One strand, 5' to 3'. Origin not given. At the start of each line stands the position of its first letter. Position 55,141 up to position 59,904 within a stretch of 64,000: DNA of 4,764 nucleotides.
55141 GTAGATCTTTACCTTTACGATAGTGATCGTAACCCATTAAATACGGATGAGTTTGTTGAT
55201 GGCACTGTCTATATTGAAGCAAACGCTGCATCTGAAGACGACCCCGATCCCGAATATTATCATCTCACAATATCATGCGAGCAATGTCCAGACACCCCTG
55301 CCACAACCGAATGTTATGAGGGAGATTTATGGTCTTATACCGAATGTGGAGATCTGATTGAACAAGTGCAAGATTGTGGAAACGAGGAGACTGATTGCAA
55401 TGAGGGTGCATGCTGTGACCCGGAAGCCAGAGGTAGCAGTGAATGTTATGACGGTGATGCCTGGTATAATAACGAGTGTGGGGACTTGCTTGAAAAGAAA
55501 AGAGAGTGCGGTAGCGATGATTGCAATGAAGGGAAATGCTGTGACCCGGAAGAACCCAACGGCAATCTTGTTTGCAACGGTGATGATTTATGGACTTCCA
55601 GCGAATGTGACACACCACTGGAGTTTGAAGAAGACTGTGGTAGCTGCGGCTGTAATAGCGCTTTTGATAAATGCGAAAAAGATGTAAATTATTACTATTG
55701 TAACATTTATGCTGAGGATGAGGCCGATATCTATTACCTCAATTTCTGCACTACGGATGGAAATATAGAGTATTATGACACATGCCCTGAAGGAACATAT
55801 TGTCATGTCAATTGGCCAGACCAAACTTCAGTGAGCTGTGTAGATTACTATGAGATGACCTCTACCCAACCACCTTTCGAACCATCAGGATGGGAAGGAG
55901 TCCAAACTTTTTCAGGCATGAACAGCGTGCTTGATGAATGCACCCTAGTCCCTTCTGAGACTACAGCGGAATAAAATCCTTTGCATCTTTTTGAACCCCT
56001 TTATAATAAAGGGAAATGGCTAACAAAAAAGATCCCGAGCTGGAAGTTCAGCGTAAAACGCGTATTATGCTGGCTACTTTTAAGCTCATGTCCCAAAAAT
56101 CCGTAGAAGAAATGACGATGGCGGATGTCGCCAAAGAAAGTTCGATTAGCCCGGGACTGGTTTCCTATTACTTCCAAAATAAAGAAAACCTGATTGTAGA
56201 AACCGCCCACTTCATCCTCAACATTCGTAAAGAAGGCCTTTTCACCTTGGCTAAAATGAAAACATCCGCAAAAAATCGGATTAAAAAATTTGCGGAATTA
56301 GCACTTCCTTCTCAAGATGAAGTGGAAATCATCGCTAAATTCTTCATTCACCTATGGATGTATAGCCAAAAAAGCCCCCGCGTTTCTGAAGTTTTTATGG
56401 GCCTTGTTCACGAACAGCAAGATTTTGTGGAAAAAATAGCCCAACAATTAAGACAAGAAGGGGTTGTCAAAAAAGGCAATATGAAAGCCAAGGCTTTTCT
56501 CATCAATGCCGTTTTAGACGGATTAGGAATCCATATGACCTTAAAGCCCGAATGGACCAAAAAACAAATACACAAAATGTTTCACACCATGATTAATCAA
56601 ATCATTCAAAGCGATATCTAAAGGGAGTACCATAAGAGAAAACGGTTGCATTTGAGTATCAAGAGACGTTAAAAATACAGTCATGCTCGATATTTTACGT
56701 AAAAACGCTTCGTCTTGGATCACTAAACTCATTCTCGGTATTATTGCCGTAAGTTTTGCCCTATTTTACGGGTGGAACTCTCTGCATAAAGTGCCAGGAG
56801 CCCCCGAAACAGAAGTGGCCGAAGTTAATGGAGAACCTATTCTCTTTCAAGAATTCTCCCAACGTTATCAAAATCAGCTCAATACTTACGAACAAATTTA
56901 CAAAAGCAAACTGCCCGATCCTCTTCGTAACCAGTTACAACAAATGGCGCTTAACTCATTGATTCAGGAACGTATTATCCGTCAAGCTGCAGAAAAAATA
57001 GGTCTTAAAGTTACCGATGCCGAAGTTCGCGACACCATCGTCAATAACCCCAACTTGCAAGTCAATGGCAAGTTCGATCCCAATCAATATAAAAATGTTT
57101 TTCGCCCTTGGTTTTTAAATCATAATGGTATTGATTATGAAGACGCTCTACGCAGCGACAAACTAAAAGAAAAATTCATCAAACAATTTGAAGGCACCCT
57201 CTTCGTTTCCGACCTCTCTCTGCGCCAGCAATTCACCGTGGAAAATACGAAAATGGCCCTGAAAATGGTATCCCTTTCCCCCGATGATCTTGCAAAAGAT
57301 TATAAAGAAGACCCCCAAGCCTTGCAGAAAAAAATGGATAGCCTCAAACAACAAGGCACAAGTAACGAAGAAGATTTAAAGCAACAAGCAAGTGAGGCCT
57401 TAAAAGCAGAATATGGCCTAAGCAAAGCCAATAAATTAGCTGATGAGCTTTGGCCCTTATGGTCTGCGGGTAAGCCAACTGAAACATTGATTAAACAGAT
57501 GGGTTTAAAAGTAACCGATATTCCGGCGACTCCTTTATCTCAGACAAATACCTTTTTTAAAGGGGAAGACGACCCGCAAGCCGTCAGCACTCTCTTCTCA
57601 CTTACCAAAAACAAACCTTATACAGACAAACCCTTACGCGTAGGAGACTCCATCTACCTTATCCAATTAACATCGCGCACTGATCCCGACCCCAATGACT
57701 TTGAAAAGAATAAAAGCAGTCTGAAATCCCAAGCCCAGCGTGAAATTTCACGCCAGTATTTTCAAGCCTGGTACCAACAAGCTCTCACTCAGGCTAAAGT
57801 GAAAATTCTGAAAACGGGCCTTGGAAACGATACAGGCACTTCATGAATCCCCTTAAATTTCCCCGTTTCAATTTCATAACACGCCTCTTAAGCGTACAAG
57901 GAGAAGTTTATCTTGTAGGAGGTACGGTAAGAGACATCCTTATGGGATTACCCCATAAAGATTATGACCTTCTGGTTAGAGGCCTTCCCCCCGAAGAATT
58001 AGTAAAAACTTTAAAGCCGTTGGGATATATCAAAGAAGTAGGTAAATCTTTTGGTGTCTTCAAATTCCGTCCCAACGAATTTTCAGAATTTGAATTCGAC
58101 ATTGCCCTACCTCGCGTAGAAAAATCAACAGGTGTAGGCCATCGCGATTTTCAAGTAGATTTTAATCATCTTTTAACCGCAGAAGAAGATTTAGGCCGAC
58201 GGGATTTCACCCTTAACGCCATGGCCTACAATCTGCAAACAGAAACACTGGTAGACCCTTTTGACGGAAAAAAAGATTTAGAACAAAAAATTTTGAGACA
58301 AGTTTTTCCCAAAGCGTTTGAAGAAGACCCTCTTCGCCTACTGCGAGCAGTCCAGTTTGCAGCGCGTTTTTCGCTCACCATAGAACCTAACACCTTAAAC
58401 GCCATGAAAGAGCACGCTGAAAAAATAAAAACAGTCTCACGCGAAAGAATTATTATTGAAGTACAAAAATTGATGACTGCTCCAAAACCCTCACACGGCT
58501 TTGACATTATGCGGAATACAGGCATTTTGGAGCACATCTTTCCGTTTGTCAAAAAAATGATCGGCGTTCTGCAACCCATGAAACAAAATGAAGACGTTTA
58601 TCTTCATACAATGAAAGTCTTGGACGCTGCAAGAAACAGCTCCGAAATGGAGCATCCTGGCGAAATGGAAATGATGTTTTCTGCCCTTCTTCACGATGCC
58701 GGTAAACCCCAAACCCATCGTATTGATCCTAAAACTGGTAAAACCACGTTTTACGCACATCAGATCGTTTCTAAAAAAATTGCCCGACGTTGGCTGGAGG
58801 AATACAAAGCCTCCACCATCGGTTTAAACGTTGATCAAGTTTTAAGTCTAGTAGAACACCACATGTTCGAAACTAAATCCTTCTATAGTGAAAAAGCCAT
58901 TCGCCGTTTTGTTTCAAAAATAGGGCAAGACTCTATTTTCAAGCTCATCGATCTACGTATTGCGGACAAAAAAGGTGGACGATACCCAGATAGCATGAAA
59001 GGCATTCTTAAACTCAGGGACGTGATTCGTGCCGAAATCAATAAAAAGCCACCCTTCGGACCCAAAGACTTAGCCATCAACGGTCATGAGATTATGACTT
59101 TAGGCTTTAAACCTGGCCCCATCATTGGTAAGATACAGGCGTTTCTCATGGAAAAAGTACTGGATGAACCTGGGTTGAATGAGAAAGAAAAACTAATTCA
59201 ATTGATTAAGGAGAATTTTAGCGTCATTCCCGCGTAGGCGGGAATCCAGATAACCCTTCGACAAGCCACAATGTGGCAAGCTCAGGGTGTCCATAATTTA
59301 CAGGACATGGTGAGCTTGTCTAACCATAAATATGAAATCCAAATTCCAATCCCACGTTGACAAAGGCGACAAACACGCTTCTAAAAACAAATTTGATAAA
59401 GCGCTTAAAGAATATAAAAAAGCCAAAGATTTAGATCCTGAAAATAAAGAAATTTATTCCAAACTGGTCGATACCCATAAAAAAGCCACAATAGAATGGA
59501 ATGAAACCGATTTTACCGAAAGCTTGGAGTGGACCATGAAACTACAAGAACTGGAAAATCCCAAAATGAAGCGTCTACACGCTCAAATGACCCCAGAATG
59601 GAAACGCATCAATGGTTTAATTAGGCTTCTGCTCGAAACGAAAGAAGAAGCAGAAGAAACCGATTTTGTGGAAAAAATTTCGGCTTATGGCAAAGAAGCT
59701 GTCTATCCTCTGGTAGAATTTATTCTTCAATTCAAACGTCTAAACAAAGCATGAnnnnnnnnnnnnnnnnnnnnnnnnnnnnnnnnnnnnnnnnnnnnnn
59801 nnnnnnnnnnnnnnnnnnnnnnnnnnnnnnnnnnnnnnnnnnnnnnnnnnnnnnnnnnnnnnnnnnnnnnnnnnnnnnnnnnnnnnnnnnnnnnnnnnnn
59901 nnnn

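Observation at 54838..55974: Secreted protein with a PPC-like domain and three tandem Cys-rich modules of about 42 aa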

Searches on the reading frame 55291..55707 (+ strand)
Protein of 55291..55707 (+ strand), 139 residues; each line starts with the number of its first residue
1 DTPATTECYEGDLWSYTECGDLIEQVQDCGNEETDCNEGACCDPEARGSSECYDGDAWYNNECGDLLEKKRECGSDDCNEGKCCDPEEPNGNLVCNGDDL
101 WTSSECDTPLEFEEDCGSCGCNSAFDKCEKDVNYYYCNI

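Call 67: find_homologous_proteins(query=A6, max_evalue=0.00001)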
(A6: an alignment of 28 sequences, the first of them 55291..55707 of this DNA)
Query A6 (28 sequences) (139 aa, profile of the alignment): 9 proteins with E <= 0.00001 among 289 candidates.
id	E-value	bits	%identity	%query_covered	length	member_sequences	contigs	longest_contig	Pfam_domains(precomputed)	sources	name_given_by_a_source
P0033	4.7e-22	96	34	60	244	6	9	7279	-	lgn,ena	-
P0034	5.1e-16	77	31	70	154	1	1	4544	-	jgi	jgi:hypothetical protein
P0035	1.0e-15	76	33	58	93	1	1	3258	-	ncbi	ncbi:MAG: hypothetical protein WC329_08545, partial [Candidatus Omnitrophota bacterium]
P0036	3.3e-15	74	32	49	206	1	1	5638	-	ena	-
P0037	8.4e-13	66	28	55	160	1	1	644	-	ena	-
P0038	8.5e-11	60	27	58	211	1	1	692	-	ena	-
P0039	3.8e-7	48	36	24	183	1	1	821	-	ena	-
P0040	3.9e-7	48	40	35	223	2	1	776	-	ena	-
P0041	1.5e-6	46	33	11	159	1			-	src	-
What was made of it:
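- Tried and rejected: The module alignment A6 found 9 small, mostly unnamed proteins (call 67).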

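Call 69: predict_structure(alignment_id=A6)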
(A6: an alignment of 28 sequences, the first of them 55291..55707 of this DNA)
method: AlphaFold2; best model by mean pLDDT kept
length: 139 residues; sequences in the alignment: 28
mean_pLDDT: 85.5   pTM: 0.53
mean pLDDT of the five models: 85.5, 85.5, 83.6, 79.7, 69.4
residues with pLDDT >= 90: 52; 70-90: 73; 50-70: 14; < 50: 0
segments of 3 or more residues with pLDDT < 50: none
pLDDT, mean of each block of 10 residues (from residue 1): 84 91 89 76 84 93 88 86 85 92 90 91 86 59
secondary structure, 60 per line:
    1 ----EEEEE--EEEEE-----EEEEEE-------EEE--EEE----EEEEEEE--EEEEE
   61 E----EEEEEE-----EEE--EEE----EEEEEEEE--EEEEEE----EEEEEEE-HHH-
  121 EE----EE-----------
elements in order: E5-9 E12-16 E22-27 E35-37 E40-42 E47-53 E56-61 E66-71 E77-79 E82-84 E89-96 E99-104 E109-115

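Call 74: fold_search(model_id=the predicted structure, library=pdb)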
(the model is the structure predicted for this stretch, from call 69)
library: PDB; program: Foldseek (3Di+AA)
matches with E <= 10: 428; with E <= 0.001: 0
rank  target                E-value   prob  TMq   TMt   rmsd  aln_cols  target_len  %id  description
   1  3ttq                  5.5e-02  0.47  0.18  0.05  11.6       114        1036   10  Crystal structure of Leuconostoc mesenteroides NRRL B-1299 N-terminally truncated dextransucrase DSR-E in orthorhombic a (released 2012-01-25)
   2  2wwd_A                6.2e-02  0.51  0.18  0.08  10.1       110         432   13  3D-structure of the modular autolysin LytC from Streptococcus pneumoniae in complex with pneummococcal peptidoglycan f (released 2010-04-21)
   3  6g6n_B                6.6e-02  0.14  0.13  0.07  14.9       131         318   11  Crystal structure of the computationally designed Tako8 protein in C2 (released 2018-11-28)
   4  6r5y_B                7.0e-02  0.18  0.15  0.13  14.2       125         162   12  8-bladed beta-propeller formed by two 4-bladed fragments (released 2019-11-13)
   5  2ymu_A                7.8e-02  0.21  0.16  0.04  14.1       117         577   12  Structure of a highly repetitive propeller structure (released 2012-10-17)
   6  7bif_A                7.8e-02  0.15  0.14  0.08  14.5       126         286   13  Crystal structure of v22WRAP-T, a 7-bladed designer protein (released 2021-09-22)
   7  6tje_A                1.0e-01  0.14  0.15  0.12  15.7       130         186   15  Crystal structure of the computationally designed Cake5 protein (released 2020-05-06)
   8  8ji0_A                1.1e-01  0.18  0.16  0.14  12.3       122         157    7  Cryo-EM structure of the TcsH-CROP in complex with TMPRSS2 (released 2024-03-20)
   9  6r5y_D                1.1e-01  0.13  0.14  0.13  14.1       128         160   10  8-bladed beta-propeller formed by two 4-bladed fragments (released 2019-11-13)
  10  2ww5                  1.2e-01  0.38  0.18  0.08  10.2       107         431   12  3D-structure of the modular autolysin LytC from Streptococcus pneumoniae at 1.6 A resolution (released 2010-04-21)
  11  6y7o_C                1.2e-01  0.10  0.13  0.08  13.8       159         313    9  The complex between the eight-bladed symmetrical designer protein Tako8 and the silicotungstic acid Keggin (STA) (released 2020-12-16)
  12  6tjd_A                1.3e-01  0.20  0.17  0.16  15.1       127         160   13  Crystal structure of the computationally designed Cake4 protein (released 2020-05-06)
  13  8qbn_W                1.5e-01  0.18  0.20  0.09  12.9       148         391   11  Structure of the non-canonical CTLH E3 substrate receptor WDR26 bound to YPEL5 (released 2024-05-15)
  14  4nc1_A                1.6e-01  0.18  0.16  0.13  12.2       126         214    6  Crystal Structure of TcdA-A2 Bound to A20.1 VHH and A26.8 VHH (released 2013-12-11)
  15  7nyq_B                1.6e-01  0.10  0.13  0.08  13.8       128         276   13  Crystal structure of the Mei-P26 NHL domain (released 2022-05-04)
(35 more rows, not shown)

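Call 82: search_protein_families(library=pfam, alignment_id=A6, max_evalue=10)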
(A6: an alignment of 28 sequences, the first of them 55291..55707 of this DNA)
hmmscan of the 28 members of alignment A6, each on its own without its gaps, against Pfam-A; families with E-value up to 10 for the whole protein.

A. member 1, window:55291-55707:+ (139 aa): 0 families

B. families by the number of members that match (of 28 scanned): 27 families (the first 25 are shown)
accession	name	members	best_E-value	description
PF01683.23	EB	5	6.1e-05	EB module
PF10316.15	7TM_GPCR_Srbc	4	0.00069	Serpentine type 7TM GPCR chemoreceptor Srbc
PF20862.2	DUF6843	4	0.026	Family of unknown function (DUF6843)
PF20173.3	ZnF_RZ-type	3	0.03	RZ type zinc finger domain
PF02199.20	SapA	3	0.049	Saposin A-type domain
PF23416.1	DUF7107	3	0.28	Domain of unknown function (DUF7107)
PF23457.1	LysM2_NFP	2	0.023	NFP LysM2 domain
PF02427.23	PSI_PsaE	2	0.048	Photosystem I reaction centre subunit IV / PsaE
PF13841.11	Defensin_beta_2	2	0.066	Beta defensin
PF18372.7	I-EGF_1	2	0.067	Integrin beta epidermal growth factor like domain 1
PF06106.16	SAUGI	2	0.075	S. aureus uracil DNA glycosylase inhibitor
PF15448.11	NTS_2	2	0.48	N-terminal segments of P. falciparum erythrocyte membrane protein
PF02992.20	Transposase_21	2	0.49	Transposase family tnp2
PF24316.1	Tli3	2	2.2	T6SS Tli3 immunity protein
PF21178.2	Itf52_C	2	7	Intraflagellar transport protein 52, C-terminal domain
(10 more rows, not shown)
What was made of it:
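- On EB module (PF01683): 5 of the 28 module triplets (the query region and 27 from other proteins) give faint hits, best E 6e-5 (call 82).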

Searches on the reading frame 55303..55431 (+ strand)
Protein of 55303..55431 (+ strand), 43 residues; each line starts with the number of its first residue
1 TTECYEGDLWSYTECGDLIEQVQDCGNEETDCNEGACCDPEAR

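Call 53: search_solved_structures(query=A4, max_evalue=10, show_alignments=3)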
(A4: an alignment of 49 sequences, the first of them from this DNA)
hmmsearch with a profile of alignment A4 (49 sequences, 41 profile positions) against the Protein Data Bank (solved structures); distinct sequences matched with E-value up to 10: 11.
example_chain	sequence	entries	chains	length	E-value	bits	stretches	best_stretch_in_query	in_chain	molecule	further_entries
8op0_A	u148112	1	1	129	0.25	14.4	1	5-22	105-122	VHH Z70 mutant 20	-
8opi_A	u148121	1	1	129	0.25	14.4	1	5-22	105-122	VHH Z70 mutant 1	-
5mei_e1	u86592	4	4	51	0.33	14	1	10-33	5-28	Ubiquitin-40S ribosomal protein S31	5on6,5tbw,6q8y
1hvw_A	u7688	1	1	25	0.33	14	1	16-35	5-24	OMEGA-ATRACOTOXIN-HV1A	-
6woo_ff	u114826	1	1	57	0.58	13.2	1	10-33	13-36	eS31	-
8pii_A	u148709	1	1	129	0.75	12.9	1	5-22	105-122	VHH Z70 Mutant 3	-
7qcq_AAA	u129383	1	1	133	0.8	12.8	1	5-22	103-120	VHH Z70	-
5ngy_A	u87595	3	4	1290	1.5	11.9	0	6-20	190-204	DSR-M glucansucrase inactive mutant E715Q | Alternansucrase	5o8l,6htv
5lfc_A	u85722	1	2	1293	1.6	11.9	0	6-20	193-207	DsrV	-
2f2j_A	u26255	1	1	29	4.1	10.5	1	26-40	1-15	Kalata-B1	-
2bl6_A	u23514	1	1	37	5.9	10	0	14-30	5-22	NUCLEOCAPSID PROTEIN P11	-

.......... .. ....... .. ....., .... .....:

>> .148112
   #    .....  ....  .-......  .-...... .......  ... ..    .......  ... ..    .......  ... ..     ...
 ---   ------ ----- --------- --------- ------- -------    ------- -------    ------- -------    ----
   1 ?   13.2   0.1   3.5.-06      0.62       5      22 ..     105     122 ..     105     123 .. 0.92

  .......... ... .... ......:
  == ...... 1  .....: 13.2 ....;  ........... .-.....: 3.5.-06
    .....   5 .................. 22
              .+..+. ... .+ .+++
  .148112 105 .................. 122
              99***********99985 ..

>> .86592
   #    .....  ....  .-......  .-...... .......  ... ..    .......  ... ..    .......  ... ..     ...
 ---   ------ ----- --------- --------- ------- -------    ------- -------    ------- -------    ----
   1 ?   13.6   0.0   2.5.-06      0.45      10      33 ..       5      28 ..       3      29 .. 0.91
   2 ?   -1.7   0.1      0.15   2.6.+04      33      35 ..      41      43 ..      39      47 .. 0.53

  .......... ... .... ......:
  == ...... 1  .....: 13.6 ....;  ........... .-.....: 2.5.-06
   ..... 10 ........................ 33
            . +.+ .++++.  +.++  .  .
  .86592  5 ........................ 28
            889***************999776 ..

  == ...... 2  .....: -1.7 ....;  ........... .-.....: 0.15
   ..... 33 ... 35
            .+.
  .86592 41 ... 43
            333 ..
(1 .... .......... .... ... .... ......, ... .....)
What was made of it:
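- Closest known: Choline-binding / glucan-binding / CROP beta-hairpin repeats. Same: These are the top Foldseek hits (E 0.055-0.06, probability about 0.5, call 74), and there are weak profile hits to glucansucrases (E 1.5, call 53).
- Tried and rejected: The module profile against PDB sequences found nothing below E 0.25 (call 53).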

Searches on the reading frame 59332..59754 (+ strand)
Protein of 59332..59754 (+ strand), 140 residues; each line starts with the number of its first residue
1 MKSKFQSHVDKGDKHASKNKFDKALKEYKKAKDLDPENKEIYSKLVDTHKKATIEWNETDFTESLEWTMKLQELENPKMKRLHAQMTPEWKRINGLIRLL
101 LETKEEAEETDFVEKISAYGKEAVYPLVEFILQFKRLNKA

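Call 16: search_protein_families(library=pfam, proteins=[window:59332-59754:+], max_evalue=0.001)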
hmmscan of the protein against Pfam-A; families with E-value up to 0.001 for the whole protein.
window:59332-59754:+ (140 aa): 3 families
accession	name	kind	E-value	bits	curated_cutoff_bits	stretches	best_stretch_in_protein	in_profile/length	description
PF13414.12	TPR_11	-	4.4e-08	33.1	26.8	1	12-45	1-34/42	TPR repeat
PF07719.23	TPR_2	-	0.00012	22.4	27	1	8-38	4-34/34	Tetratricopeptide repeat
PF00515.34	TPR_1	-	0.00023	21.3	27.8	1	10-38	6-34/34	Tetratricopeptide repeat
